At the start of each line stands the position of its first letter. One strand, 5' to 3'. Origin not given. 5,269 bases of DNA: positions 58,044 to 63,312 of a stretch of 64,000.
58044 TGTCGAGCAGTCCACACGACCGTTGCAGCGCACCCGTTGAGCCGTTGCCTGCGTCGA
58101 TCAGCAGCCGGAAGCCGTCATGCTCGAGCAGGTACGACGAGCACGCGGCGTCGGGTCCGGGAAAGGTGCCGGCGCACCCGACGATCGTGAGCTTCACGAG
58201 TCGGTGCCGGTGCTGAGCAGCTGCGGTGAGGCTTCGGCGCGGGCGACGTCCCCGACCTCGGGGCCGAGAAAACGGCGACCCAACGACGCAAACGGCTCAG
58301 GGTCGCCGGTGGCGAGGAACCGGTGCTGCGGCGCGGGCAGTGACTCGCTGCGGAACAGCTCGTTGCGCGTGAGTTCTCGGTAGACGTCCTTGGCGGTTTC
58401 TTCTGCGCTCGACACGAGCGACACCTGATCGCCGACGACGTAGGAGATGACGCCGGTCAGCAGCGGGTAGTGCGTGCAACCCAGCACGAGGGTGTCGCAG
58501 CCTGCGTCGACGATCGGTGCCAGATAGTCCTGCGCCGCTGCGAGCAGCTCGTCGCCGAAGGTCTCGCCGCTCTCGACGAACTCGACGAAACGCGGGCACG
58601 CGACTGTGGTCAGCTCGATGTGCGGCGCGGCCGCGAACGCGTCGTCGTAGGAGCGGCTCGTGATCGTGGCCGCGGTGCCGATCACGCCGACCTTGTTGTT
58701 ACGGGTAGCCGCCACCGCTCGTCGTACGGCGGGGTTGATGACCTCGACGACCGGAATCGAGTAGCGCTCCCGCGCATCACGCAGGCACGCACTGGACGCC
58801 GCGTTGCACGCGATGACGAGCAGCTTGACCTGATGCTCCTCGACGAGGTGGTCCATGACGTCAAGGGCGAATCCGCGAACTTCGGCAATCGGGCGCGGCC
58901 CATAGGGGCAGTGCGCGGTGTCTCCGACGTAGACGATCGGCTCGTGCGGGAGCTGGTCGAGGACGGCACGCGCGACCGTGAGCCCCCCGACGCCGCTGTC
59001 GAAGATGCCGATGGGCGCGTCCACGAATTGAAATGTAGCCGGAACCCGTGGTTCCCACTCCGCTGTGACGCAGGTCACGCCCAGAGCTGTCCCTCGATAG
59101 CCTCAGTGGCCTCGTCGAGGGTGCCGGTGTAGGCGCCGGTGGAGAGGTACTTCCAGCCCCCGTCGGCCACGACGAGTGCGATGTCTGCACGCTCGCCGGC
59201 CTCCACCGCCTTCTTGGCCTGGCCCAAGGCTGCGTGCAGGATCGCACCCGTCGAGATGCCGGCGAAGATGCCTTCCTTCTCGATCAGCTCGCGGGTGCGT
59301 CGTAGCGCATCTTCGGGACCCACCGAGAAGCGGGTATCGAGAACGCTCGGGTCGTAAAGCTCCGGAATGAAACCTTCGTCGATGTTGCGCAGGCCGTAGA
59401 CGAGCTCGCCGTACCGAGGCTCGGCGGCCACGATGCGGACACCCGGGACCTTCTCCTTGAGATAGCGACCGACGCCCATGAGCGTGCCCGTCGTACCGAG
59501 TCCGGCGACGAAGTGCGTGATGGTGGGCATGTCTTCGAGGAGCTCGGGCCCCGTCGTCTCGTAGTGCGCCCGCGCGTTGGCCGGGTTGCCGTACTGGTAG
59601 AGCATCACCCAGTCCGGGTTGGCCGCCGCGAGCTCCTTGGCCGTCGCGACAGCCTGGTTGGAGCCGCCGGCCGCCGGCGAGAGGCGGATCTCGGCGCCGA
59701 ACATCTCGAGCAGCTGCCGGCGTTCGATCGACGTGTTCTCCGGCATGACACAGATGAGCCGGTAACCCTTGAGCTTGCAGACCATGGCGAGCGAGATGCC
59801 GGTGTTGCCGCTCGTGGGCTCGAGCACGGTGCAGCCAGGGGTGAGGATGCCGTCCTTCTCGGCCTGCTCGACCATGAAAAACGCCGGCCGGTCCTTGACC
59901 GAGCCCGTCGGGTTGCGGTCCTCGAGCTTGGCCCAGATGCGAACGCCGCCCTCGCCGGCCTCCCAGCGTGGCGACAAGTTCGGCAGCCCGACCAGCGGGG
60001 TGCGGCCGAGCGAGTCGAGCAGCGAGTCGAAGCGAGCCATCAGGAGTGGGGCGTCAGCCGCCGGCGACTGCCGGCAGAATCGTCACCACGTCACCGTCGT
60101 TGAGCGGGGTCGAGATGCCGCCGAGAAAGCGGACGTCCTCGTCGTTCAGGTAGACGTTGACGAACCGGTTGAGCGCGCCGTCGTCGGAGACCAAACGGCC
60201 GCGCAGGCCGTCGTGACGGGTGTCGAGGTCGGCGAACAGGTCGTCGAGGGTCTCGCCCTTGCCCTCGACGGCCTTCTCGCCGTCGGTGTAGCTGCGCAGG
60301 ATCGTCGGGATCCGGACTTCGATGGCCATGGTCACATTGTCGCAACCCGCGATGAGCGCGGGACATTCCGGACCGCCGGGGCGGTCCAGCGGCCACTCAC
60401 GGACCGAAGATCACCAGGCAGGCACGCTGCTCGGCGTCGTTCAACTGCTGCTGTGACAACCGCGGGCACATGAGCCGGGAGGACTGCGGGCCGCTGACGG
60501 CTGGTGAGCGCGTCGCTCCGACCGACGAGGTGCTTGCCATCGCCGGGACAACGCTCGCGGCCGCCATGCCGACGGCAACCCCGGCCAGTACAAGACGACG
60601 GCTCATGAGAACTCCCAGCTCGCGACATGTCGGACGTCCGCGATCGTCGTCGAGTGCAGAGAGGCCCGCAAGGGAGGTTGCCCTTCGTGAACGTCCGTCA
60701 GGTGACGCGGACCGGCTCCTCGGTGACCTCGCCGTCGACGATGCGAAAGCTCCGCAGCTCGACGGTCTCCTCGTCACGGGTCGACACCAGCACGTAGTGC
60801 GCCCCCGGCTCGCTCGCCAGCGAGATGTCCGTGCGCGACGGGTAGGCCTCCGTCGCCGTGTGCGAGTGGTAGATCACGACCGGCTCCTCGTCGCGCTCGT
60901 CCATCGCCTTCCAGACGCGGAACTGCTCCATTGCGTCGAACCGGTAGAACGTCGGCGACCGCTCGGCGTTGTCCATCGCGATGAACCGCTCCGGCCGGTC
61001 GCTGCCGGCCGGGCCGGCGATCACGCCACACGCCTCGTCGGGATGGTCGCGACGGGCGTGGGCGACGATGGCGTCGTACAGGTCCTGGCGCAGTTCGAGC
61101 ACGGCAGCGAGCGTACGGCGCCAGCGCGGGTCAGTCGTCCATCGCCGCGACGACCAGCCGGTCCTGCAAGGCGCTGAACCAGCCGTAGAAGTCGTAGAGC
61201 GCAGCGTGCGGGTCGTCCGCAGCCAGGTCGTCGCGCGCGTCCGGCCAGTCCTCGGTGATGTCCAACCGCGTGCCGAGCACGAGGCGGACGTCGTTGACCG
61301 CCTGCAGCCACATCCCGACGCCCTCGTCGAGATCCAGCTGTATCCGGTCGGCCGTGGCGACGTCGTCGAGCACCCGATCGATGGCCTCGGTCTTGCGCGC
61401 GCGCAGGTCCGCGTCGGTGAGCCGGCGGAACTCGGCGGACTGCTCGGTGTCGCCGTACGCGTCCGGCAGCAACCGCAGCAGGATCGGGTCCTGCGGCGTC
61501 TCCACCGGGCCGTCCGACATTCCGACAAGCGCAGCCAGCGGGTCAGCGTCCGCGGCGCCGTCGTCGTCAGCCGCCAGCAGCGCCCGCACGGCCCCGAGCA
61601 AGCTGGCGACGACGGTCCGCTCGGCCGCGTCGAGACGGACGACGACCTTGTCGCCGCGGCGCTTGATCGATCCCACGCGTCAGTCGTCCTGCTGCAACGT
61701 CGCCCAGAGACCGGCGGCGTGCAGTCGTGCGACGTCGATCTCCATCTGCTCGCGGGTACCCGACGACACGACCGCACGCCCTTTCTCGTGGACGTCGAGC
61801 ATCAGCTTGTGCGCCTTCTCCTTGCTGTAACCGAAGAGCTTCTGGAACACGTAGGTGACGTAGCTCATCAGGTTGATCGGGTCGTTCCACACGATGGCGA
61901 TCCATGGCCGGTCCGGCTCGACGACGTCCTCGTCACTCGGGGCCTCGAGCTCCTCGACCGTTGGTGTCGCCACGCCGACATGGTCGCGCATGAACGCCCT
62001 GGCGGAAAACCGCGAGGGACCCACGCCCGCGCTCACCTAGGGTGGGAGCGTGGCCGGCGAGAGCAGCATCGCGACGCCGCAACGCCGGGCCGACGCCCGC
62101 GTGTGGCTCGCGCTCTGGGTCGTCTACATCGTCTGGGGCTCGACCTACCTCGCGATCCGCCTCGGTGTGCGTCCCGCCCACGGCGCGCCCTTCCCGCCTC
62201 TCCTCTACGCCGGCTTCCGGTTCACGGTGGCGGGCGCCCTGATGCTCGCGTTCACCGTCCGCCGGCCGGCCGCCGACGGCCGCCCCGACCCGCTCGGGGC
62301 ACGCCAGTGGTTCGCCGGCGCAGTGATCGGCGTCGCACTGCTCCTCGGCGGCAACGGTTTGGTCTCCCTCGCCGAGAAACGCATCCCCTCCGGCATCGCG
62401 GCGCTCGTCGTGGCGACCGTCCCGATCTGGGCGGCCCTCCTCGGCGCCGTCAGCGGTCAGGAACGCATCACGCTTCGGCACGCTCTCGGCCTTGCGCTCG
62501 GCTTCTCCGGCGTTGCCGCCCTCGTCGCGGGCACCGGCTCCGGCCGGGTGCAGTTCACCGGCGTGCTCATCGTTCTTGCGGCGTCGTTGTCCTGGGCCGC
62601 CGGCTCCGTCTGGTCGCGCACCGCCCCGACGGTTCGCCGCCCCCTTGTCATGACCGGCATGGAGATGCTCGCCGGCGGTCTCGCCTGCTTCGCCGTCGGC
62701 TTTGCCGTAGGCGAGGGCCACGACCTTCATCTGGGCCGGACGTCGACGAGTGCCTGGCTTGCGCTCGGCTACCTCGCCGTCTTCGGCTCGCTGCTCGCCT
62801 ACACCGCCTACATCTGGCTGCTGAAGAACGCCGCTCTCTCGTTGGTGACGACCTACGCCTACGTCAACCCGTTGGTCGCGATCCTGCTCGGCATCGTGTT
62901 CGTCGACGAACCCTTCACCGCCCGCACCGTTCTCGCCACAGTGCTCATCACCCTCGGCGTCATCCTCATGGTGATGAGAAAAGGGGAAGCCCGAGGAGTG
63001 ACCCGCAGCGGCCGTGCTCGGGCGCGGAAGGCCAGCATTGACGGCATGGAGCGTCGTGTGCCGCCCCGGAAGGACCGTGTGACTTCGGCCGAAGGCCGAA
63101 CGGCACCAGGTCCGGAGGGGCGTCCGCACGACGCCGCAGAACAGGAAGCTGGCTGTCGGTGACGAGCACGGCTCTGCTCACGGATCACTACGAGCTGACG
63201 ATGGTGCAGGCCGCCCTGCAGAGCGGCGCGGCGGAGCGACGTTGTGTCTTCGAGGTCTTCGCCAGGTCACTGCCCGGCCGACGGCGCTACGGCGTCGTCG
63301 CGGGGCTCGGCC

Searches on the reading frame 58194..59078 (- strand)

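Call 61: search_protein_families(library=pfam, proteins=[window:58194-59078:-], max_evalue=0.001)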
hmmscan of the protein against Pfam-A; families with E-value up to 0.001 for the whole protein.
window:58194-59078:- (294 aa): 1 family
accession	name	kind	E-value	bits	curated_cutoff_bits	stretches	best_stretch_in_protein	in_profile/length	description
PF01177.27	Asp_Glu_race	-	6.3e-23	82.1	31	1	36-229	17-208/211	Asp/Glu/Hydantoin racemase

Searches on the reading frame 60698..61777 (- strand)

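Call 61: search_protein_families(library=pfam, proteins=[window:60698-61777:-], max_evalue=0.001)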
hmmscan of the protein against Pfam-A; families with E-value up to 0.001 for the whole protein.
window:60698-61777:- (359 aa): 1 family
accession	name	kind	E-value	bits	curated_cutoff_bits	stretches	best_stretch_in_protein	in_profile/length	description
PF14464.11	Prok-JAB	-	3.2e-32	111.2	25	1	231-346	2-113/114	Prokaryotic homologs of the JAB domain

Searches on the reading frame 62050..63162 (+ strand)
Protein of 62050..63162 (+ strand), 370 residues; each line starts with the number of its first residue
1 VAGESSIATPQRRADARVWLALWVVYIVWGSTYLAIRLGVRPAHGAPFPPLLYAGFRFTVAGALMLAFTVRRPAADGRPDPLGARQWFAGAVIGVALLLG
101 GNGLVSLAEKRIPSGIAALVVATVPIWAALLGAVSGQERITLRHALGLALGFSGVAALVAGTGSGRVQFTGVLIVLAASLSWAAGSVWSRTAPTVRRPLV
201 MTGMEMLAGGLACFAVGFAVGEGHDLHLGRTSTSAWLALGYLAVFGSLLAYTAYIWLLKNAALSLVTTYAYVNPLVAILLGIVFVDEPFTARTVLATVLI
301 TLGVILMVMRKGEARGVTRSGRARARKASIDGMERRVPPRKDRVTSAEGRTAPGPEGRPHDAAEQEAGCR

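Call 61: search_protein_families(library=pfam, proteins=[window:62050-63162:+], max_evalue=0.001)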
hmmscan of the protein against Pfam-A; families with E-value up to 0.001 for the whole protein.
window:62050-63162:+ (370 aa): 1 family
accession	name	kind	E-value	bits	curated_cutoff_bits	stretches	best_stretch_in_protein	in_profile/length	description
PF00892.27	EamA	-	5.6e-37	127.5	28.2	2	170-308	2-134/135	EamA-like transporter family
